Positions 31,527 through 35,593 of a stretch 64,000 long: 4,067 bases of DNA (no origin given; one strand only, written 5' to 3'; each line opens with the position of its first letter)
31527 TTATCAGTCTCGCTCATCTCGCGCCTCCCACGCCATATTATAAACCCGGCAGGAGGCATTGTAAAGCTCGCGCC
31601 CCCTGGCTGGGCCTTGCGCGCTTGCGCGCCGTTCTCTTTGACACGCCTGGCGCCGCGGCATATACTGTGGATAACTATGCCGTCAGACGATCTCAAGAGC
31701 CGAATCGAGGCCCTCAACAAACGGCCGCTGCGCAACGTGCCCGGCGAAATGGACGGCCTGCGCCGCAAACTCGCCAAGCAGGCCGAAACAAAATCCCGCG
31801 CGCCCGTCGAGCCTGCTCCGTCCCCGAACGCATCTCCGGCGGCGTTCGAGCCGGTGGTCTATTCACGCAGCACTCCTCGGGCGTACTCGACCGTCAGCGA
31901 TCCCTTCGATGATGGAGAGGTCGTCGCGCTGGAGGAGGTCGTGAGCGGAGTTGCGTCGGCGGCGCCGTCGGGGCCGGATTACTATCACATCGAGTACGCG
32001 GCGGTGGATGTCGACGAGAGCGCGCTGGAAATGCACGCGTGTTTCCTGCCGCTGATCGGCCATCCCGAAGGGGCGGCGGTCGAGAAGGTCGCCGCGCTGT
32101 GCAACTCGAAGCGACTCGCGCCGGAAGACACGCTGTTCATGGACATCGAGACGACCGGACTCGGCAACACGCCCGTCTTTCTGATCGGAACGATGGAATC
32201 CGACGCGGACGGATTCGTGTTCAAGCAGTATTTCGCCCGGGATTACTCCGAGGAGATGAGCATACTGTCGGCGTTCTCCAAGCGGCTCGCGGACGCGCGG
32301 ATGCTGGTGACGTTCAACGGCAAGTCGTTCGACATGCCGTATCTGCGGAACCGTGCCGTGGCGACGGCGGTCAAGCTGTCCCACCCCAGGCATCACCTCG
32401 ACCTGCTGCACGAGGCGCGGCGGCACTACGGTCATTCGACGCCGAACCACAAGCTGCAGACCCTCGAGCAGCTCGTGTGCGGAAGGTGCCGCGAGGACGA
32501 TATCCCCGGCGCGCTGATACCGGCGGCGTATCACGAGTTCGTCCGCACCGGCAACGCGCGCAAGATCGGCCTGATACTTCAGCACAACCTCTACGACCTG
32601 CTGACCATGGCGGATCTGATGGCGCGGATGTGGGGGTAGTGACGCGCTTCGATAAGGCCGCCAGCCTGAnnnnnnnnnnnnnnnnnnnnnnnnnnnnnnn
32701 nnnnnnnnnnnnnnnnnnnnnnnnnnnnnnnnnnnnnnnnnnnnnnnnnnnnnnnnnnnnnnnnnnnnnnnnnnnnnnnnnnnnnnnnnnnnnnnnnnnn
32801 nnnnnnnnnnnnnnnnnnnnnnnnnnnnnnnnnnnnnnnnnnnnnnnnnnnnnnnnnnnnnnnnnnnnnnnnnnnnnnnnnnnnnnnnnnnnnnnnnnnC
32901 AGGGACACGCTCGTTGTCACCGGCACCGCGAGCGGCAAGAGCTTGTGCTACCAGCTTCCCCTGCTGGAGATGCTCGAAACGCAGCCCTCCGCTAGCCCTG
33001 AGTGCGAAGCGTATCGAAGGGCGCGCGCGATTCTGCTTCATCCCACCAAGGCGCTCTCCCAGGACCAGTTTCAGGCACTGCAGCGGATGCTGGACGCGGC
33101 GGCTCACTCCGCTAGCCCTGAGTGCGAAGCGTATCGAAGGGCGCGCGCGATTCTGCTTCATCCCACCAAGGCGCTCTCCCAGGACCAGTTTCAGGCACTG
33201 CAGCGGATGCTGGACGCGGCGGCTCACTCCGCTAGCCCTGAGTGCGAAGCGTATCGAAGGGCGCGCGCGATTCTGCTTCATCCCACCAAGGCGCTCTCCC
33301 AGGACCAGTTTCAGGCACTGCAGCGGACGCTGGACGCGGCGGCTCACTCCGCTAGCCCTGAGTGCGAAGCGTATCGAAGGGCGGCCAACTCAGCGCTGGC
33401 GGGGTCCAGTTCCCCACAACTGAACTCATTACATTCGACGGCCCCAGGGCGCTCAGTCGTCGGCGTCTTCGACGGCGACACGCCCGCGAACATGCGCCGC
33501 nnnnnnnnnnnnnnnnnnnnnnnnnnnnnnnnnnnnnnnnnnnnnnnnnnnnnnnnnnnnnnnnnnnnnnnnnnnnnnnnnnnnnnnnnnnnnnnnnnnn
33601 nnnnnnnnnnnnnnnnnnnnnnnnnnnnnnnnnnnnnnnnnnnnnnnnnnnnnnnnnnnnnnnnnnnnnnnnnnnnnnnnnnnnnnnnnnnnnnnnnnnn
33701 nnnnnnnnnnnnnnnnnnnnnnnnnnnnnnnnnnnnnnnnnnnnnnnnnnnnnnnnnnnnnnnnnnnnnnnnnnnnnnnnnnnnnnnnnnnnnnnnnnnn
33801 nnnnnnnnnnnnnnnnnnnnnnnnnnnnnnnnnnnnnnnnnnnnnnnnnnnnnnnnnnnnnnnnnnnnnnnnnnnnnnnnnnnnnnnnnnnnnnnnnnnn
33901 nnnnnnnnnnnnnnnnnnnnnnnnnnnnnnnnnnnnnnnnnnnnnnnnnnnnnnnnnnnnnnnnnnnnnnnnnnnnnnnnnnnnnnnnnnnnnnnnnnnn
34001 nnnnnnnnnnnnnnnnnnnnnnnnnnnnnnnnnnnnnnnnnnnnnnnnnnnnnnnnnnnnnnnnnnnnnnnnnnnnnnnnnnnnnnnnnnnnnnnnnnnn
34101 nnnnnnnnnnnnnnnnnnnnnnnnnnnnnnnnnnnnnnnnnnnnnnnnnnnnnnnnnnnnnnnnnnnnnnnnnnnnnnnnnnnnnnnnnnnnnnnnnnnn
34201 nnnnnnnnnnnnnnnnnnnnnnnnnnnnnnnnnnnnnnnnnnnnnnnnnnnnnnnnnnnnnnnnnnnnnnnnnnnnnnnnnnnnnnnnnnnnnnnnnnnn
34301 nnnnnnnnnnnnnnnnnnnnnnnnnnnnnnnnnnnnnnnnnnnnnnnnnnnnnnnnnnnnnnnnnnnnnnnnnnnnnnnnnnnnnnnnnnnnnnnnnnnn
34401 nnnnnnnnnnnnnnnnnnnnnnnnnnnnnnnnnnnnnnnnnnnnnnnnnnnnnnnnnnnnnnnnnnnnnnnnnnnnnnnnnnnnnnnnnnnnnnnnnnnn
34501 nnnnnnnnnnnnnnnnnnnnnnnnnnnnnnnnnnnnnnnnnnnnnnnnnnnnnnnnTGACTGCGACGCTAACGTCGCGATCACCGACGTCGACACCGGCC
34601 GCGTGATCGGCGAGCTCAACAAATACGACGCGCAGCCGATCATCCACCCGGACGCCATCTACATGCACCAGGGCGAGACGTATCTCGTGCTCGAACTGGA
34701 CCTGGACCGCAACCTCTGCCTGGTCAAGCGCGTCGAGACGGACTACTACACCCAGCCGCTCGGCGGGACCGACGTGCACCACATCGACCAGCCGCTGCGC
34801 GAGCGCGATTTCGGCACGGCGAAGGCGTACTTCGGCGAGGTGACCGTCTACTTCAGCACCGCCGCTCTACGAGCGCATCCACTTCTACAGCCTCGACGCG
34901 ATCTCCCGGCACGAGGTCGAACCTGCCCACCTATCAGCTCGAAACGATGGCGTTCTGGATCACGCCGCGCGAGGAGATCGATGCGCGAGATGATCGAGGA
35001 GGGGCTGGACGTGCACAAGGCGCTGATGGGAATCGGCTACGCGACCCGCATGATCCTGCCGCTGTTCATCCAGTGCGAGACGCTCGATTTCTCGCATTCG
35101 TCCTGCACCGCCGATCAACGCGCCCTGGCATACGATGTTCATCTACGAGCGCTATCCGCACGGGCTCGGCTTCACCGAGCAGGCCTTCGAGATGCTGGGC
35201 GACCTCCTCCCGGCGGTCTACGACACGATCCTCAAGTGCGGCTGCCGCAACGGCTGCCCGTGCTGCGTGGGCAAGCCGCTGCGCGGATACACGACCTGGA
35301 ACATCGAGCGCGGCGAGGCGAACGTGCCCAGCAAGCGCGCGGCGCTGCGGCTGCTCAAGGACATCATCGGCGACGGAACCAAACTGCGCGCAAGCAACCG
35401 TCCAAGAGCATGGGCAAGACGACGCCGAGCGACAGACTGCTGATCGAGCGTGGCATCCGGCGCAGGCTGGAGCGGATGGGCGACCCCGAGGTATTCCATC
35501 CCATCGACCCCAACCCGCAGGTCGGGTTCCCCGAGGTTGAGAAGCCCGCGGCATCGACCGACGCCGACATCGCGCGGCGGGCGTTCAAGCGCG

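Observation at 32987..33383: In-frame 120-bp x ~3.3 amplification inside a YprA/MrfA-like helicase, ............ motif Ia and bounded by REP-A arms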

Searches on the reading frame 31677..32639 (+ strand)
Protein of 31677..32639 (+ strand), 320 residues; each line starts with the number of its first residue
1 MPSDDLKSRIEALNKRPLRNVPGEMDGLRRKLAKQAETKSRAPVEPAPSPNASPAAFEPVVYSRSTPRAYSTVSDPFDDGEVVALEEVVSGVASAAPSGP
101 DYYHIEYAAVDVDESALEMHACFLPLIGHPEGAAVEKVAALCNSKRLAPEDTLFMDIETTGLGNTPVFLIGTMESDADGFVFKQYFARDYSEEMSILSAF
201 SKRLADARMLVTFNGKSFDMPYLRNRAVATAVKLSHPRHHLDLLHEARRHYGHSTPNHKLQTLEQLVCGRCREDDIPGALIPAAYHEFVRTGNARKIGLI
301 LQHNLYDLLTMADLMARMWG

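Call 68: search_protein_families(library=pfam, max_evalue=0.001, proteins=[window:31677-32639:+])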
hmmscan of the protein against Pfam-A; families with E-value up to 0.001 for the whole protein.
window:31677-32639:+ (320 aa): 3 families
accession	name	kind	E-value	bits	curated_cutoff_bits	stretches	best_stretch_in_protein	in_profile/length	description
PF13482.12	RNase_H_2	-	1.6e-36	126.2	22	1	153-318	1-164/165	RNase_H superfamily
PF03104.25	DNA_pol_B_exo1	-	5.3e-06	26.5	23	1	190-228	140-180/242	DNA polymerase family B, exonuclease domain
PF10108.15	DNA_pol_B_exo2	-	2.3e-05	24.6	24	1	187-234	31-79/213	Predicted 3'-5' exonuclease related to the exonuclease domain of PolB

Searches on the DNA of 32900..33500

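Call 32: search_rna_families(source=window, start=32900, end=33500, threshold=evalue, max_evalue=10)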
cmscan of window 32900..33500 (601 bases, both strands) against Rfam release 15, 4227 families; matches with E-value up to 10: 3.
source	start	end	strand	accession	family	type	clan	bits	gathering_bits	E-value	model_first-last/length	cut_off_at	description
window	33292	33403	+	RF02201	TTC28-AS1_4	Gene; lncRNA;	-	21.5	45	0.25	1-113/113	no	TTC28 antisense RNA 1 conserved region 4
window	33052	33165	+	RF02201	TTC28-AS1_4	Gene; lncRNA;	-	16.8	45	2.1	1-113/113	no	TTC28 antisense RNA 1 conserved region 4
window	33172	33285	+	RF02201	TTC28-AS1_4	Gene; lncRNA;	-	16.8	45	2.1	1-113/113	no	TTC28 antisense RNA 1 conserved region 4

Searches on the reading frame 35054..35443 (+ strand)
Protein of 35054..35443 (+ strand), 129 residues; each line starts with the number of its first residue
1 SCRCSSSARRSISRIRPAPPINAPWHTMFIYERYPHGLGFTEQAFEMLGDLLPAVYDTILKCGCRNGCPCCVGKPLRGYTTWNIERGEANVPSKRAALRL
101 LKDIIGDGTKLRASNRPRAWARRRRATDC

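Call 68: search_protein_families(library=pfam, max_evalue=0.001, proteins=[window:35054-35443:+])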
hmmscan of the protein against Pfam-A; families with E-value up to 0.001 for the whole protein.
window:35054-35443:+ (129 aa): 1 family
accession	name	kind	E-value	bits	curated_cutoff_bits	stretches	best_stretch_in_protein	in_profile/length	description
PF09369.15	MZB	-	2.5e-12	47.7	24.2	1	23-72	30-80/80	MrfA Zn-binding domain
